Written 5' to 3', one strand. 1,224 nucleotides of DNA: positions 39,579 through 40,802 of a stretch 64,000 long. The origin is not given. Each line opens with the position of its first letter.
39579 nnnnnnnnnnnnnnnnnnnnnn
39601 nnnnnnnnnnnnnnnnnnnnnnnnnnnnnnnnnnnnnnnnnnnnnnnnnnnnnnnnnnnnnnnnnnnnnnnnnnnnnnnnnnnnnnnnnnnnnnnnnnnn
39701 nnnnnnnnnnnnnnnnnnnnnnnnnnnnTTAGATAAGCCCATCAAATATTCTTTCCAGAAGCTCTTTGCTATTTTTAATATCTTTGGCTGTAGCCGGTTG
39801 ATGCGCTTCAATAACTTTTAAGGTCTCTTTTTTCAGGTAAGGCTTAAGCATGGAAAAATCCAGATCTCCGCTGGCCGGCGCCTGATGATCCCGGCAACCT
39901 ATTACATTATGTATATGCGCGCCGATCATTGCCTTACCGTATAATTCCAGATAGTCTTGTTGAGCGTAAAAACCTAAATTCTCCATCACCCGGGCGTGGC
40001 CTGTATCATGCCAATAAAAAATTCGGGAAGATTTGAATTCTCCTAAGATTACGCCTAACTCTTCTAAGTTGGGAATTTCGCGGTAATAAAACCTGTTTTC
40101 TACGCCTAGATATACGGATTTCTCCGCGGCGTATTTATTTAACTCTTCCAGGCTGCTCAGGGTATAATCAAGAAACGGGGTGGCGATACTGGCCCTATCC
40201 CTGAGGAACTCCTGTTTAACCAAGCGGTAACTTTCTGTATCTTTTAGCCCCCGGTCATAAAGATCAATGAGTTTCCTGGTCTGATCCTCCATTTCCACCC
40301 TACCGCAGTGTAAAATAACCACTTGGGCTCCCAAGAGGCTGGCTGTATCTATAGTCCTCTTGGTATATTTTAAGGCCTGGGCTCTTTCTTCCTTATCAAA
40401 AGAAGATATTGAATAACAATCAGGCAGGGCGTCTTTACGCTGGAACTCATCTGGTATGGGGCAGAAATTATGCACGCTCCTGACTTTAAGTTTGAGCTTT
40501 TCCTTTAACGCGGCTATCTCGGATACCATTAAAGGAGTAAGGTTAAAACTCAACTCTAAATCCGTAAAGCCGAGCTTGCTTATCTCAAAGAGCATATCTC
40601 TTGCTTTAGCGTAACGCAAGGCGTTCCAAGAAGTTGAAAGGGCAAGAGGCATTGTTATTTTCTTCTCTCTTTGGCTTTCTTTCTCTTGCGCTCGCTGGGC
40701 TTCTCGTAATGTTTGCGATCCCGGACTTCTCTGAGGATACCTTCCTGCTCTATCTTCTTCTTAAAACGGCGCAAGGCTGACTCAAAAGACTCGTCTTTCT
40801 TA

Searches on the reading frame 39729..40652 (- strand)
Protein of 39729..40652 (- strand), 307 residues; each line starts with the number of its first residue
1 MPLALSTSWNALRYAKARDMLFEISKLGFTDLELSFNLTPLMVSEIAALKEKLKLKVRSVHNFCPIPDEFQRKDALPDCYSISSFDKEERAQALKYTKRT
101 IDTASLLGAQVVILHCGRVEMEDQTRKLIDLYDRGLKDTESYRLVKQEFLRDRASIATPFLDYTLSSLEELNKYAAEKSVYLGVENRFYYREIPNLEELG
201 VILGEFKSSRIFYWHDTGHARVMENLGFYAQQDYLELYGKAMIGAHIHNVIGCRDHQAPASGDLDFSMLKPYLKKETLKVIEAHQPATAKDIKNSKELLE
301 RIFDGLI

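Call 15: find_homologous_proteins(query=window:39729-40652:-)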
Query window:39729-40652:- (307 aa): 1451 proteins with E <= 0.001 among 3373 candidates; the best 120 are listed.
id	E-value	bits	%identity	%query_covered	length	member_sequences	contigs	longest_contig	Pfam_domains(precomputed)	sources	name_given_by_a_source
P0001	1.2e-201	686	100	100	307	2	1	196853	PF01261.31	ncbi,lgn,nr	ncbi:MAG: sugar phosphate isomerase/epimerase [Candidatus Omnitrophica bacterium]|nr:sugar phosphate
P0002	4.7e-164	563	81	100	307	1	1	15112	PF01261.31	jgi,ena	-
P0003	7.3e-159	546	78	100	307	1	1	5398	PF01261.31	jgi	-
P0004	2.4e-158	544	77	100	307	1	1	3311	PF01261.31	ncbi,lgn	-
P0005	1.6e-157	542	79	100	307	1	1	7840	PF01261.31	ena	-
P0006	4.1e-157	540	77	100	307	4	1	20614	PF01261.31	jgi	jgi:sugar phosphate isomerase/epimerase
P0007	2.5e-152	524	75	100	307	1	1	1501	PF01261.31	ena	-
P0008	1.1e-150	519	73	100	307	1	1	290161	PF01261.31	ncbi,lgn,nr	ncbi:MAG: TIM barrel protein [Candidatus Omnitrophota bacterium]|nr:TIM barrel protein [Candidatus O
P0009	2.1e-149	515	73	100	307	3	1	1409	PF01261.31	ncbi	-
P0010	2.2e-149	515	73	100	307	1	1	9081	PF01261.31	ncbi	-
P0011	6.9e-149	513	74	99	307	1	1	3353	PF01261.31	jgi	-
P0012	1.6e-148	512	72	100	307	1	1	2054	PF01261.31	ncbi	-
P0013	1.4e-147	509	71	100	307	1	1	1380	PF01261.31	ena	-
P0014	1.6e-147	509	72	100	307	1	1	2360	PF01261.31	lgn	-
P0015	7.8e-146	503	72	100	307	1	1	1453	PF01261.31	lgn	-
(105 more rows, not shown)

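Call 17: find_related_loci(query=A1, collection=genome_contigs, flank=4000)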
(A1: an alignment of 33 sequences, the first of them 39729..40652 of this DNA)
Query A1 (307 aa) in genome_contigs; peptide patterns used: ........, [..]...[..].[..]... (x = any residue, [..] = any of these).
600 stretches matched a pattern (row limit reached: there are more); 592 encode a relative of the query (tblastn E <= 1e-3); the best 80 are kept; 80 distinct loci.
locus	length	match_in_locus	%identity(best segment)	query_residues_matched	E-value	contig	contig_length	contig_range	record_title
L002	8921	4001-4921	73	1-307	2e-159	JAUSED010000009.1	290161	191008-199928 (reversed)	MAG: Candidatus Omnitrophota bacterium isolate E14_maxbin.165 E14_k141_1292841, whole genome shotgun sequence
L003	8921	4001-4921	68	1-307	8e-147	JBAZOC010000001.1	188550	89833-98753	MAG: Candidatus Omnitrophota bacterium isolate SO_2017_LW4_85 scaffold_238_c1_LW137-91_2017, whole genome shotgun sequen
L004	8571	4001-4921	67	1-307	2e-144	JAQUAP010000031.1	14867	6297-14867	MAG: Candidatus Omnitrophota bacterium isolate STC_87 NODE_8853_length_14867_cov_3.571506_Sandtown_C, whole genome shotg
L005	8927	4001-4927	61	1-307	5e-132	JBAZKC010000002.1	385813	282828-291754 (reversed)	MAG: Candidatus Omnitrophota bacterium isolate SO_2017_LW4_134 scaffold_69_c1_LW137-91_2017, whole genome shotgun sequen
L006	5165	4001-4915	58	1-305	3e-126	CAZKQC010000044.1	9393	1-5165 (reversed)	MAG TPA_asm: uncultured Planctomycetales bacterium isolate SRP098346_co1_321 genome assembly, contig: NODE_9590_length_9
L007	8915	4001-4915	59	1-305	7e-126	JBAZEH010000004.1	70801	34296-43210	MAG: Candidatus Omnitrophota bacterium isolate SO_2017_LW3_121 NODE_749_length_70801_cov_2.009607_LW162_2017, whole geno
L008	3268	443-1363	58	1-307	2e-129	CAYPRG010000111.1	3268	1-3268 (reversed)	MAG TPA_asm: uncultured Planctomycetales bacterium isolate SRP178699_co1_560 genome assembly, contig: NODE_46833_length_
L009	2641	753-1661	58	1-303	5e-130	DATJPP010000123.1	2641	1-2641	MAG TPA_asm: Candidatus Margulisiibacteriota bacterium isolate SMAG_U14916 k141_2824440, whole genome shotgun sequence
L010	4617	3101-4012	57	1-304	1e-124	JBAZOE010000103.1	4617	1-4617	MAG: Candidatus Omnitrophota bacterium isolate SO_2017_LW4_87 scaffold_37103_c1_LW137-91_2017, whole genome shotgun sequ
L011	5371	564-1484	57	1-307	4e-123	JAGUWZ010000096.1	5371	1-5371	MAG: Candidatus Omnitrophota bacterium isolate DeMMO4_15 c_000000024311, whole genome shotgun sequence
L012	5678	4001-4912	57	1-304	1e-122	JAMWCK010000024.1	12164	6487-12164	MAG: Candidatus Omnitrophota bacterium isolate QZM4_1.bins.76.Tibet NODE_15314_length_12164_cov_2.388220, whole genome s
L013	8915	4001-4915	58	1-305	2e-122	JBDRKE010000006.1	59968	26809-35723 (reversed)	MAG: Candidatus Omnitrophota bacterium isolate MEGAHIT-group-1.695 k141_29617, whole genome shotgun sequence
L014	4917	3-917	59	3-307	4e-122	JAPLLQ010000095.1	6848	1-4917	MAG: Candidatus Omnitrophota bacterium isolate LacPavin_0419_WC90_MAG_41_7 LacPavin_0419_WC90_scaffold_685625, whole gen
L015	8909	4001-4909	57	3-305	5e-120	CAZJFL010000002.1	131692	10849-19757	MAG TPA_asm: uncultured Planctomycetales bacterium isolate SRP178699_co1_171 genome assembly, contig: NODE_53_length_131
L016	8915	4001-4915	54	1-305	2e-119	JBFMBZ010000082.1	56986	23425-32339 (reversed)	MAG: Candidatus Omnitrophota bacterium isolate MAG177 MAG177_82, whole genome shotgun sequence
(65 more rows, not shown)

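Call 20: find_encoding_contigs(protein=P0002, flank=3000, max_places=4)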
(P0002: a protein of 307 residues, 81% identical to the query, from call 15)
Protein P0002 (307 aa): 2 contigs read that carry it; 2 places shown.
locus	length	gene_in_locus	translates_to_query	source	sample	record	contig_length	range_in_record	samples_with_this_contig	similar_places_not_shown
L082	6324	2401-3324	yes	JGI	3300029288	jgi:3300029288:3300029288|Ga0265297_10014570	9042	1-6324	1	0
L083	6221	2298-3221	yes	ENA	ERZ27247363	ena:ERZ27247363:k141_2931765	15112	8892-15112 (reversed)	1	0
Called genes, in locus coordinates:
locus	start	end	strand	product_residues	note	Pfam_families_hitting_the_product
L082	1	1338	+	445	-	?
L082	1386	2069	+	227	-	-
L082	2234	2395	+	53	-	PF01165:Ribosomal_S21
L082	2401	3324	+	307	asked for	PF01261:AP_endonuc_2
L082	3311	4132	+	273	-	PF01875:Memo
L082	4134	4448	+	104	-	PF08899:DUF1844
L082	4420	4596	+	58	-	PF03966:Trm112p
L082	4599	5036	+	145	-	PF01220:DHquinase_II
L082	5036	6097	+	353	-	PF01321:Creatinase_N, PF00557:Peptidase_M24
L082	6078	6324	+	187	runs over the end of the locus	PF08207:EFP_N, PF01132:EFP, PF09285:Elong-fact-P_C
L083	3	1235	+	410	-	?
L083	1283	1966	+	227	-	-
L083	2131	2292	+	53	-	PF01165:Ribosomal_S21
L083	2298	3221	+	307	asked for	PF01261:AP_endonuc_2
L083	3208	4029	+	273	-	PF01875:Memo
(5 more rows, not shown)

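Call 21: find_encoding_contigs(protein=P0005, flank=3000, max_places=4)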
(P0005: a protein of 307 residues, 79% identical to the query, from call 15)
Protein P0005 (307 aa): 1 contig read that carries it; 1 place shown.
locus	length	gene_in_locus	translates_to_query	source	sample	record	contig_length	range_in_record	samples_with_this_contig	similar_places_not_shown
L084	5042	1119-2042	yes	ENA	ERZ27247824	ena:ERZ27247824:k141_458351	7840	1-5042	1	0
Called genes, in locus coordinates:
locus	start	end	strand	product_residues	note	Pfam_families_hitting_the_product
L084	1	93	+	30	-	?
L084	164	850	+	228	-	-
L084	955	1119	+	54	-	PF01165:Ribosomal_S21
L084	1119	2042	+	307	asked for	PF01261:AP_endonuc_2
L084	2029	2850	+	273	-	PF01875:Memo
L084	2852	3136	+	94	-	PF08899:DUF1844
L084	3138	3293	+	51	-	PF03966:Trm112p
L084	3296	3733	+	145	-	PF01220:DHquinase_II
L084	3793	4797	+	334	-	PF01321:Creatinase_N, PF00557:Peptidase_M24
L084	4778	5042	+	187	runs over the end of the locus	PF08207:EFP_N, PF01132:EFP, PF09285:Elong-fact-P_C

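Call 22: find_encoding_contigs(protein=P0003, flank=3000, max_places=4)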
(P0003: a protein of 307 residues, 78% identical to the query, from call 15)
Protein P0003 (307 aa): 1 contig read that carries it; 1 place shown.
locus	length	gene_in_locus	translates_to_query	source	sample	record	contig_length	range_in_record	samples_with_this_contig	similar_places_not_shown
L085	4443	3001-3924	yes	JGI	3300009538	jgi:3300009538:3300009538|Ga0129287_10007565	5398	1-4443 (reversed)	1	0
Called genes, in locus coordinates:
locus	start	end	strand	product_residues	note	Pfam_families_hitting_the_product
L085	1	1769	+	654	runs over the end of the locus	PF07715:Plug, PF00593:TonB_dep_Rec_b-barrel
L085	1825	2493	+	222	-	PF03544:TonB_C (faint)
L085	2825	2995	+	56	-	PF01165:Ribosomal_S21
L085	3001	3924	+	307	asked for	PF01261:AP_endonuc_2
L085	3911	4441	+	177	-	?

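Call 23: find_encoding_contigs(protein=P0006, flank=3000, max_places=4)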
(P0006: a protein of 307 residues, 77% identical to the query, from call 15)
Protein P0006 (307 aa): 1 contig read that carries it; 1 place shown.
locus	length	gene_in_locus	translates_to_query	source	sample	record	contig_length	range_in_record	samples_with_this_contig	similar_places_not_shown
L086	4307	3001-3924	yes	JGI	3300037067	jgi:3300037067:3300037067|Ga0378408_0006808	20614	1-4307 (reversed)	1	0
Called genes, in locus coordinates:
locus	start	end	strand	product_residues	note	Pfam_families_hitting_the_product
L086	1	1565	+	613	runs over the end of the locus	PF07715:Plug, PF00593:TonB_dep_Rec_b-barrel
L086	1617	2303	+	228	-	-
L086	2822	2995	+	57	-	PF01165:Ribosomal_S21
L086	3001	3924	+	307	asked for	PF01261:AP_endonuc_2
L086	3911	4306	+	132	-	?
